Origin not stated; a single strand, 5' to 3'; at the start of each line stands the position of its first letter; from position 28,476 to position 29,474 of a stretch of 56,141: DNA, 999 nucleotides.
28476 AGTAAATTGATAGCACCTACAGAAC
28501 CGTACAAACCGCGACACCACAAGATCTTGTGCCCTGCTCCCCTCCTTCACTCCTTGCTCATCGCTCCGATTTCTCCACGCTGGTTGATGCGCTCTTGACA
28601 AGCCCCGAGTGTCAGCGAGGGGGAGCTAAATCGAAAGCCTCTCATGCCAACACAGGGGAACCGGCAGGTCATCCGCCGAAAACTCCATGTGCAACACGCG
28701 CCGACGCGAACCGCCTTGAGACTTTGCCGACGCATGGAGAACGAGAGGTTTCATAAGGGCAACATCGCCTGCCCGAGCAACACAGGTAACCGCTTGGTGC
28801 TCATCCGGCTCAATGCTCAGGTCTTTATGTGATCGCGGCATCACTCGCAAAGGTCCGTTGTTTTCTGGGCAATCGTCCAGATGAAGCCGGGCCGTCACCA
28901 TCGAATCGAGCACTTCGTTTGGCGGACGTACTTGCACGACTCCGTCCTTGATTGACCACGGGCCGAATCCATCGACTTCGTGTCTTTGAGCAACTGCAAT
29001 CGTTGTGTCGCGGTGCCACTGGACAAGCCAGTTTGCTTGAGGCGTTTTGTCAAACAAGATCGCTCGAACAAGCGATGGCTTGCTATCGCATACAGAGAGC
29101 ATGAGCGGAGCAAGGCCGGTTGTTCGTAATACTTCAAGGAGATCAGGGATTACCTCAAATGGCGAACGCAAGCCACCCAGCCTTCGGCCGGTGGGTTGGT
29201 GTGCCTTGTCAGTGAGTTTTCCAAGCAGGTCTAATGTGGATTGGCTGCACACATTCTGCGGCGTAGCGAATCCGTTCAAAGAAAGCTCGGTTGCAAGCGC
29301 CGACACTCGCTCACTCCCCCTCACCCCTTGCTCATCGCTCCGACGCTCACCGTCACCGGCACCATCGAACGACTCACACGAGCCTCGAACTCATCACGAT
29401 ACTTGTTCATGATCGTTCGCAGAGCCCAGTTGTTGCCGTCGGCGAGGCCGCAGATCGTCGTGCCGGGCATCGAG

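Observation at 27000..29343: Low-GC islet carrying a class II Fic enzyme and a PhyH-type dioxygenase: candidate novel two-gene module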

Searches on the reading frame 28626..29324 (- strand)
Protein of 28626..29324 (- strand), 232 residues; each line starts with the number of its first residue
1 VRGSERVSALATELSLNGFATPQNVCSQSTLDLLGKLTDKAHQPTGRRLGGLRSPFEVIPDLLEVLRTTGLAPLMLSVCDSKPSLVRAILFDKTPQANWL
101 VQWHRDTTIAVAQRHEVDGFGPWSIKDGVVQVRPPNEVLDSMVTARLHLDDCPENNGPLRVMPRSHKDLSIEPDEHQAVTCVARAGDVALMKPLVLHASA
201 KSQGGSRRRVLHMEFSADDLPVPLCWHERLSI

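Call 4: search_protein_families(library=pfam, proteins=[window:28626-29324:-], max_evalue=0.01)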
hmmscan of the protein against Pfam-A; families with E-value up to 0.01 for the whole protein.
window:28626-29324:- (232 aa): 1 family
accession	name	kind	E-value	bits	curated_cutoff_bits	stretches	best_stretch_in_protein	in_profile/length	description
PF05721.19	PhyH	-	8e-16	59.4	22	1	83-209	72-212/213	Phytanoyl-CoA dioxygenase (PhyH)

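Call 5: search_protein_families(library=ncbifam, proteins=[window:28626-29324:-], max_evalue=0.01)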
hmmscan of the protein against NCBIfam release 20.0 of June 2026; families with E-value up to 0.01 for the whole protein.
window:28626-29324:- (232 aa): 1 family
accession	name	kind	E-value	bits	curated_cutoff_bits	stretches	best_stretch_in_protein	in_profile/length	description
TIGR01762.1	chlorin-enz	subfamily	0.00027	20.4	226.3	0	167-210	197-240/288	chlorinating enzyme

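Call 6: search_protein_families(library=padloc, proteins=[window:28626-29324:-], max_evalue=0.1)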
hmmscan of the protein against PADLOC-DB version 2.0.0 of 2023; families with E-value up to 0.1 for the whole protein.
window:28626-29324:- (232 aa): 0 families

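Call 11: find_homologous_proteins(query=window:28626-29324:-, max_evalue=0.001)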
Query window:28626-29324:- (232 aa): 2623 proteins with E <= 0.001 among 3358 candidates; the best 120 are listed.
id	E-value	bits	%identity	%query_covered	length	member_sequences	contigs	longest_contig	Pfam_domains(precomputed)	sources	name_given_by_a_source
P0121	1.5e-148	511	100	97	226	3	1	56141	PF05721.20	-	-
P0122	6.1e-71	257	54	97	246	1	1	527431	PF05721.20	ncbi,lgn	ncbi:MAG: phytanoyl-CoA dioxygenase family protein [Planctomycetota bacterium]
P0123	6.1e-69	250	56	93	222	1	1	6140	PF05721.20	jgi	-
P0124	4.1e-58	215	49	97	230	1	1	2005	PF05721.20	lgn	-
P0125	2.7e-56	209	49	96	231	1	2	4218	PF05721.20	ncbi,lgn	-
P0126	5.1e-54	201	47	92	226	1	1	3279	PF05721.20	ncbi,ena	-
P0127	9.6e-54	200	48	95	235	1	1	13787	PF05721.20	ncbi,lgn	ncbi:MAG: phytanoyl-CoA dioxygenase family protein [Planctomycetota bacterium]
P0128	7.2e-52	194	43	95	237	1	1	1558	PF05721.20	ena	-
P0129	8.5e-52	194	46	93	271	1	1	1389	PF05721.20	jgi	jgi:hypothetical protein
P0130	9.2e-52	194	46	94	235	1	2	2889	PF05721.20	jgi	jgi:ectoine hydroxylase-related dioxygenase (phytanoyl-CoA dioxygenase family)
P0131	9.8e-52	194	42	97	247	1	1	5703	PF05721.20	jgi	jgi:ectoine hydroxylase-related dioxygenase (phytanoyl-CoA dioxygenase family)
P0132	1.2e-51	194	45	96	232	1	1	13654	PF05721.20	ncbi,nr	ncbi:MAG: phytanoyl-CoA dioxygenase family protein [Planctomycetes bacterium]|nr:phytanoyl-CoA dioxy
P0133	1.5e-51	193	42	97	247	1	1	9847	PF05721.20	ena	-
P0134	2.0e-51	193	45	93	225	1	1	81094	PF05721.20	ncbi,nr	ncbi:MAG TPA: phytanoyl-CoA dioxygenase family protein [Bryobacteraceae bacterium]|nr:phytanoyl-CoA 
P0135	3.8e-51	192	42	97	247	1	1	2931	PF05721.20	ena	-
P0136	4.2e-51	192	46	92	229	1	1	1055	PF05721.20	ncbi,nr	ncbi:MAG: phytanoyl-CoA dioxygenase family protein [Rhodospirillales bacterium]|nr:phytanoyl-CoA dio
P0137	1.5e-50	190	44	95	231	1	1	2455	PF05721.20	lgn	-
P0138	3.0e-50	189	45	91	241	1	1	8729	PF05721.20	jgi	jgi:ectoine hydroxylase-related dioxygenase (phytanoyl-CoA dioxygenase family)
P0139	3.3e-50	189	47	91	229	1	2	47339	PF05721.20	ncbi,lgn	ncbi:MAG: phytanoyl-CoA dioxygenase family protein [Phycisphaerales bacterium]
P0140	3.5e-50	189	44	95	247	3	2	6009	PF05721.20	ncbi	-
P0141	7.6e-50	188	44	97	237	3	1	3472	PF05721.20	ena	-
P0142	7.8e-50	188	45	97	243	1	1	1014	PF05721.20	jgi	jgi:ectoine hydroxylase-related dioxygenase (phytanoyl-CoA dioxygenase family)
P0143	1.6e-49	187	44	92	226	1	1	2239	PF05721.20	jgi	jgi:hypothetical protein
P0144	1.7e-49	187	44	91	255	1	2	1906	PF05721.20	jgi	jgi:ectoine hydroxylase-related dioxygenase (phytanoyl-CoA dioxygenase family)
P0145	1.9e-49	186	45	95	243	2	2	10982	PF05721.20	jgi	jgi:hypothetical protein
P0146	2.2e-49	186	45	91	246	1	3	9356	PF05721.20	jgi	jgi:hypothetical protein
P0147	2.5e-49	186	44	97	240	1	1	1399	PF05721.20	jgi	-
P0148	3.3e-49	186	43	95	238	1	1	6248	PF05721.20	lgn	-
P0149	5.1e-49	185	45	94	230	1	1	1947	PF05721.20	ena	-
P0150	6.5e-49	185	47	86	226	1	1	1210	PF05721.20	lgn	-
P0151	7.9e-49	184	40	98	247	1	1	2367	PF05721.20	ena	-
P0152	1.1e-48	184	43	93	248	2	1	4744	PF05721.20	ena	-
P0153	1.8e-48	183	42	95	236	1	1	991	PF05721.20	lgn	-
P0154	1.8e-48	183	41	98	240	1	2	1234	PF05721.20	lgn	-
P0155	1.9e-48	183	46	91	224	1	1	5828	PF05721.20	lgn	-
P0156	2.0e-48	183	42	96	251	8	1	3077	PF05721.20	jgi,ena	-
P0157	2.1e-48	183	42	94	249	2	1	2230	PF05721.20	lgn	-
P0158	2.3e-48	183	44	96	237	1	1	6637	PF05721.20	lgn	-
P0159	2.4e-48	183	42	95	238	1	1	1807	PF05721.20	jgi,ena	-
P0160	2.9e-48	183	45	92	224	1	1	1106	PF05721.20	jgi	jgi:ectoine hydroxylase-related dioxygenase (phytanoyl-CoA dioxygenase family)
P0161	3.1e-48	182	42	95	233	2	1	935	PF05721.20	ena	-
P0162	3.3e-48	182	44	94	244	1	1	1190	PF05721.20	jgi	jgi:ectoine hydroxylase-related dioxygenase (phytanoyl-CoA dioxygenase family)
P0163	3.4e-48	182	43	95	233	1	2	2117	PF05721.20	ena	-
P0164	3.7e-48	182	46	91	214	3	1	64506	PF05721.20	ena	-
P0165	3.8e-48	182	44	94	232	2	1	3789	PF05721.20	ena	-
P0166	4.0e-48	182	45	91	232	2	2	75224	PF05721.20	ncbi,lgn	-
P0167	4.2e-48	182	45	92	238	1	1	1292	PF05721.20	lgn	-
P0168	4.3e-48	182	44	91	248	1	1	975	PF05721.20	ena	-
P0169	4.3e-48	182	49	79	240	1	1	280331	PF05721.20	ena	-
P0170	4.5e-48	182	43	94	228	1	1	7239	PF05721.20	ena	-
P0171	4.6e-48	182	42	94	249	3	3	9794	PF05721.20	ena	-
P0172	5.1e-48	182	43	95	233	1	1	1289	PF05721.20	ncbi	-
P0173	5.4e-48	182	41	98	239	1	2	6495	PF05721.20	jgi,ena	-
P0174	5.7e-48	182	43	94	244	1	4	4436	PF05721.20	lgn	-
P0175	5.9e-48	182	42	94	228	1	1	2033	PF05721.20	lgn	-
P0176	5.9e-48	182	52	73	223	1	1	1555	PF05721.20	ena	-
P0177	6.1e-48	181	41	97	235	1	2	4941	PF05721.20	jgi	jgi:ectoine hydroxylase-related dioxygenase (phytanoyl-CoA dioxygenase family)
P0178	6.3e-48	181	46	80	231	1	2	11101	PF05721.20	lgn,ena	-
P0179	7.3e-48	181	43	93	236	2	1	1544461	PF05721.20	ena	-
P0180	7.5e-48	181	42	93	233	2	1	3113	PF05721.20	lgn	-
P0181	8.1e-48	181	39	95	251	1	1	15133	PF05721.20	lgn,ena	-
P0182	8.5e-48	181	43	94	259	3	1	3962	PF05721.20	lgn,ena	-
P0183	8.8e-48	181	42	94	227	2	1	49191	PF05721.20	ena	-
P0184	9.9e-48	181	41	100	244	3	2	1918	PF05721.20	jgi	jgi:ectoine hydroxylase-related dioxygenase (phytanoyl-CoA dioxygenase family)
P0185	1.1e-47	181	41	97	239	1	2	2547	PF05721.20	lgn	-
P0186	1.1e-47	181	44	90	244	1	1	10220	PF05721.20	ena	-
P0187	1.1e-47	181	41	95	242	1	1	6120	PF05721.20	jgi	jgi:ectoine hydroxylase-related dioxygenase (phytanoyl-CoA dioxygenase family)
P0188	1.2e-47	181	42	96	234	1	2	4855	PF05721.20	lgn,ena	-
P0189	1.2e-47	181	42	94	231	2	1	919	PF05721.20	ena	-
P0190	1.2e-47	180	46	92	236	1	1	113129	PF05721.20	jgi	jgi:ectoine hydroxylase-related dioxygenase (phytanoyl-CoA dioxygenase family)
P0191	1.3e-47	180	43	94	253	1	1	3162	PF05721.20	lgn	-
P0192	1.3e-47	180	43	95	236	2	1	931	PF05721.20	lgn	-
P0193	1.3e-47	180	43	98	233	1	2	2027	PF05721.20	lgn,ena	-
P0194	1.4e-47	180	41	98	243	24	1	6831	PF05721.20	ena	-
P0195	1.5e-47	180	43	98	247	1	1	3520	PF05721.20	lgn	-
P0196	1.5e-47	180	58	63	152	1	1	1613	PF05721.20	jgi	jgi:ectoine hydroxylase-related dioxygenase (phytanoyl-CoA dioxygenase family)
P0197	1.5e-47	180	40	91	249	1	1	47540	PF05721.20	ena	-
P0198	1.7e-47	180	55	64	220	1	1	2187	PF05721.20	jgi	jgi:hypothetical protein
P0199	1.8e-47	180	43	95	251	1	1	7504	PF05721.20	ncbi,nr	ncbi:MAG: Phytanoyl-CoA dioxygenase [Phycisphaerales bacterium]|nr:Phytanoyl-CoA dioxygenase [Phycis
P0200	1.8e-47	180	44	93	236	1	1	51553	PF05721.20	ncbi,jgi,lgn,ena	-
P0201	1.8e-47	180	40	94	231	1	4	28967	PF05721.20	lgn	-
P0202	1.9e-47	180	45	92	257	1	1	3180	PF05721.20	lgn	-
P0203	1.9e-47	180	42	95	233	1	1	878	PF05721.20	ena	-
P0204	2.0e-47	180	48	88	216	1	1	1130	PF05721.20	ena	-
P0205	2.1e-47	180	43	97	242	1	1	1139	PF05721.20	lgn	-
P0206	2.4e-47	180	44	91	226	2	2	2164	PF05721.20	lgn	-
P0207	3.1e-47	179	43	95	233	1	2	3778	PF05721.20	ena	-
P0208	3.2e-47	179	41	93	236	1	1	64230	PF05721.20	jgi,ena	-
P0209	3.2e-47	179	44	93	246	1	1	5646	PF05721.20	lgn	-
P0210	3.2e-47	179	41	92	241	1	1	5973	PF05721.20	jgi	jgi:ectoine hydroxylase-related dioxygenase (phytanoyl-CoA dioxygenase family)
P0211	3.3e-47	179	50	72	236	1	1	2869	PF05721.20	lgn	-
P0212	3.6e-47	179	42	94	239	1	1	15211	PF05721.20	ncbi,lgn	-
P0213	3.6e-47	179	43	95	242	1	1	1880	PF05721.20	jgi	jgi:ectoine hydroxylase-related dioxygenase (phytanoyl-CoA dioxygenase family)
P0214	3.6e-47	179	45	94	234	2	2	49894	PF05721.20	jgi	jgi:ectoine hydroxylase-related dioxygenase (phytanoyl-CoA dioxygenase family)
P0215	3.8e-47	179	43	95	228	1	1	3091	PF05721.20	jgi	jgi:ectoine hydroxylase-related dioxygenase (phytanoyl-CoA dioxygenase family)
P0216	4.0e-47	179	41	95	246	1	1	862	PF05721.20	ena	-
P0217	4.0e-47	179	42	95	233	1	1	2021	PF05721.20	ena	-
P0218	4.2e-47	179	42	93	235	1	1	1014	PF05721.20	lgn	-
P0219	4.4e-47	179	45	91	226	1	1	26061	PF05721.20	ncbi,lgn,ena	-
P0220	5.0e-47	178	42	95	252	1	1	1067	PF05721.20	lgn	-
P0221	5.3e-47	178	50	73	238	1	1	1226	PF05721.20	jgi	jgi:ectoine hydroxylase-related dioxygenase (phytanoyl-CoA dioxygenase family)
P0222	5.4e-47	178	40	95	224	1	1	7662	PF05721.20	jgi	-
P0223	6.2e-47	178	42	92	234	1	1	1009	PF05721.20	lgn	-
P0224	6.3e-47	178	44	95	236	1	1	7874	PF05721.20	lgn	-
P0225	7.4e-47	178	43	93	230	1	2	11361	PF05721.20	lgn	-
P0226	7.5e-47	178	41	94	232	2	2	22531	PF05721.20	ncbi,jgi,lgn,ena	jgi:ectoine hydroxylase-related dioxygenase (phytanoyl-CoA dioxygenase family)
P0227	8.3e-47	178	41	95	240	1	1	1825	PF05721.20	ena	-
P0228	8.6e-47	178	43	94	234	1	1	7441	PF05721.20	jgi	jgi:hypothetical protein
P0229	8.8e-47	178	42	92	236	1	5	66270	PF05721.20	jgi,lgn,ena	jgi:ectoine hydroxylase-related dioxygenase (phytanoyl-CoA dioxygenase family)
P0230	9.5e-47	178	43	93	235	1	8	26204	PF05721.20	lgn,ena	-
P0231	9.9e-47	178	42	94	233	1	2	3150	PF05721.20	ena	-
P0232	1.0e-46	178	42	94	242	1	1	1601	PF05721.20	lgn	-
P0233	1.1e-46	177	46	92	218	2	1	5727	PF05721.20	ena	-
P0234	1.1e-46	177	41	94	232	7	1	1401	PF05721.20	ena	-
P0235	1.2e-46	177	43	96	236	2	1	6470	PF05721.20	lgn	-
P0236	1.2e-46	177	42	96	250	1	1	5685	PF05721.20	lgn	-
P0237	1.3e-46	177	47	78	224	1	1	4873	PF05721.20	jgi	jgi:hypothetical protein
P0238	1.3e-46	177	41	98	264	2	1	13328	PF05721.20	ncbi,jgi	jgi:ectoine hydroxylase-related dioxygenase (phytanoyl-CoA dioxygenase family)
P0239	1.3e-46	177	43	94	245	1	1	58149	PF05721.20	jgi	jgi:hypothetical protein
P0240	1.4e-46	177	43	92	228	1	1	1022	PF05721.20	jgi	jgi:ectoine hydroxylase-related dioxygenase (phytanoyl-CoA dioxygenase family)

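Call 12: find_encoding_contigs(protein=P0122, flank=10000, max_places=3)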
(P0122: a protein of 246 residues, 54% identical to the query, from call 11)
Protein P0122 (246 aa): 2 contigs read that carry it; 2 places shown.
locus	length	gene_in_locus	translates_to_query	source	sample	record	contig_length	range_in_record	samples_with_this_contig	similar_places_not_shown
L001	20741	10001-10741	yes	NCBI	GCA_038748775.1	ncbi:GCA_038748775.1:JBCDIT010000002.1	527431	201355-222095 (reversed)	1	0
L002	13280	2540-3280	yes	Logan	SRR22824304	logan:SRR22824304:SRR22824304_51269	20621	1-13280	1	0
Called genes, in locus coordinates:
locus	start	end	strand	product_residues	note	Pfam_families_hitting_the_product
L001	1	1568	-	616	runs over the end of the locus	PF12698:ABC2_membrane_3 (weak), PF12679:ABC2_membrane_2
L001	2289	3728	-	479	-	PF02517:Rce1-like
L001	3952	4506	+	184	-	PF01257:2Fe-2S_thioredx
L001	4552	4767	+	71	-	-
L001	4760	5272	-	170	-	-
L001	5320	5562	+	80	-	-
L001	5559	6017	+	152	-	-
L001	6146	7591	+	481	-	PF01512:Complex1_51K, PF10531:SLBB (weak), PF10589:NADH_4Fe-4S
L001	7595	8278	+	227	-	-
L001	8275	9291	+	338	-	PF01148:CTP_transf_1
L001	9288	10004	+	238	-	PF01553:Acyltransferase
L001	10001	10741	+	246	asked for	PF05721:PhyH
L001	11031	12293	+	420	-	PF02661:Fic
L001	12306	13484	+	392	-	-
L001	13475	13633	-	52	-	-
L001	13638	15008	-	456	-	PF03320:FBPase_glpX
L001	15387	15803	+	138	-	-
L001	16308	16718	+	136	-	-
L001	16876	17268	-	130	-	PF05099:TerB (weak)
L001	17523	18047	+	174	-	-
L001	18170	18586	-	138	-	-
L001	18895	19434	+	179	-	PF02130:YbeY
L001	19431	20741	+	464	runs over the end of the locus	PF01595:CNNM, PF00571:CBS (weak), PF03471:CorC_HlyC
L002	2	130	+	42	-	?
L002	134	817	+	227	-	-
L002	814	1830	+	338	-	PF01148:CTP_transf_1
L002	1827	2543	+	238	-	PF01553:Acyltransferase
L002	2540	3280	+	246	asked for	PF05721:PhyH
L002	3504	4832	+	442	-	PF02661:Fic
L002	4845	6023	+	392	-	-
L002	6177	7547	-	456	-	PF03320:FBPase_glpX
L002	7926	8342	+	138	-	-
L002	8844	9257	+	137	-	-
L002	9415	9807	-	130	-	PF05099:TerB (weak)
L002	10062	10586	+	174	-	-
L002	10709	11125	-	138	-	-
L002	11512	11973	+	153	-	PF02130:YbeY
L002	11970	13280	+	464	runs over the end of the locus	PF01595:CNNM, PF00571:CBS (weak), PF03471:CorC_HlyC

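Call 13: find_encoding_contigs(protein=P0123, flank=10000, max_places=3)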
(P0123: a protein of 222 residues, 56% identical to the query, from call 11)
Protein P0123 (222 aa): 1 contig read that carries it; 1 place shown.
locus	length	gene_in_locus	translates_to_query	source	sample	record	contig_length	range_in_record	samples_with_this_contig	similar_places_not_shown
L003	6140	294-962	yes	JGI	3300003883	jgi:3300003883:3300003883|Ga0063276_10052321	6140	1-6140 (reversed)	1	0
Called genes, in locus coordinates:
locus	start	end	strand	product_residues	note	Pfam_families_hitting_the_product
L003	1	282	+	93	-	?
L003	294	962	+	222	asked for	PF05721:PhyH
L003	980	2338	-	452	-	PF03320:FBPase_glpX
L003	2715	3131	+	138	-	-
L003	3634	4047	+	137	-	-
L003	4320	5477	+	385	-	-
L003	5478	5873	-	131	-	PF05099:TerB (weak)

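Call 26: search_solved_structures(query=window:28626-29324:-, max_evalue=0.01, show_alignments=1)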
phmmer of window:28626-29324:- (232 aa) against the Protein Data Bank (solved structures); distinct sequences matched with E-value up to 0.01: 2.
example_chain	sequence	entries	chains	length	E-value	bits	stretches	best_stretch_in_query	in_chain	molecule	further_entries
9c9n_A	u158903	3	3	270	0.0068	19.3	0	160-221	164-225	Fe/2-OG dependent dioxygenase MysH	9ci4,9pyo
9pze_A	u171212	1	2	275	0.008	19.1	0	160-221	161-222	Fe/2-OG dependent dioxygenase MysH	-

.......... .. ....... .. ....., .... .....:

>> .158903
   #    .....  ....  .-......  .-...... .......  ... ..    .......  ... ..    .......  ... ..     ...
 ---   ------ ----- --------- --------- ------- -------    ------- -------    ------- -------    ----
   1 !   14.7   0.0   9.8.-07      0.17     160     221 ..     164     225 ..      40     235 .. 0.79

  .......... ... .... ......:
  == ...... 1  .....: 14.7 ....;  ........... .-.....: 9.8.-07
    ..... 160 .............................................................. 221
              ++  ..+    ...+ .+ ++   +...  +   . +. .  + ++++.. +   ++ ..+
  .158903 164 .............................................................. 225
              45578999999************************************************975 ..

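Call 44: search_protein_families(library=pfam, alignment_id=A3, max_evalue=0.001)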
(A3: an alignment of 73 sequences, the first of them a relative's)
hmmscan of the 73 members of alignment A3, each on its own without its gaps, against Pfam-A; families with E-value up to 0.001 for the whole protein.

A. member 1, L001:12306-13481:+ (392 aa): 0 families

B. families by the number of members that match (of 73 scanned): 88 families (the first 25 are shown)
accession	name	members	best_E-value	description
PF04493.20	Endonuclease_5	2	1.7e-73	Endonuclease V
PF13635.12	DUF4143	2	7.1e-54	Domain of unknown function (DUF4143)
PF00589.27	Phage_integrase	2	6.2e-41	Phage integrase family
PF13173.12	AAA_14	2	8.9e-33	AAA domain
PF04851.21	ResIII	2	1.4e-16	Type III restriction enzyme, res subunit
PF02514.21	CobN-Mg_chel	1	0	CobN/Magnesium Chelatase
PF00083.30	Sugar_tr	1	2.8e-108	Sugar (and other) transporter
PF20256.3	MoCoBD_2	1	6.1e-93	Molybdopterin cofactor-binding domain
PF01409.25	tRNA-synt_2d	1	4.9e-86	tRNA synthetases class II core domain (F)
PF12437.13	GSIII_N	1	2.8e-76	Glutamine synthetase type III N terminal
PF02738.23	MoCoBD_1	1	4.7e-74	Molybdopterin cofactor-binding domain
PF19620.4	DUF6125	1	4.8e-68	Family of unknown function (DUF6125)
PF18766.7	SWI2_SNF2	1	7.5e-68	SWI2/SNF2 ATPase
PF08665.17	PglZ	1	1.2e-59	PglZ domain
PF07167.19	PhaC_N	1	1.2e-58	Poly-beta-hydroxybutyrate polymerase (PhaC) N-terminus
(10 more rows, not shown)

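Call 55: predict_structure(alignment_id=A2)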
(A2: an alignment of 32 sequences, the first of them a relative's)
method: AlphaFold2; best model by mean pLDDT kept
length: 226 residues; sequences in the alignment: 32
mean_pLDDT: 94.4   pTM: 0.91
mean pLDDT of the five models: 94.4, 94.2, 94.1, 93.5, 93.3
residues with pLDDT >= 90: 198; 70-90: 20; 50-70: 8; < 50: 0
segments of 3 or more residues with pLDDT < 50: none
pLDDT, mean of each block of 10 residues (from residue 1): 94 98 98 75 83 96 98 96 92 92 98 97 96 98 96 97 96 97 98 88 96 98 96
secondary structure, 60 per line:
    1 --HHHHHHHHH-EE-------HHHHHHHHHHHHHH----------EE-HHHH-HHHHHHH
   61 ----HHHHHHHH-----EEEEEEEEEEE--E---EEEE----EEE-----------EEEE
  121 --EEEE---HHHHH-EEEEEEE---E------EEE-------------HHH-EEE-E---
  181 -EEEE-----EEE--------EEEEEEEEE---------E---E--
elements in order: H3-11 H22-35 H49-52 H54-60 H65-72 E78-88 E95-98 E103-105 E117-120 E123-126 H130-134 E136-142 E153-155 E173-175 E182-185 E191-193 E202-210
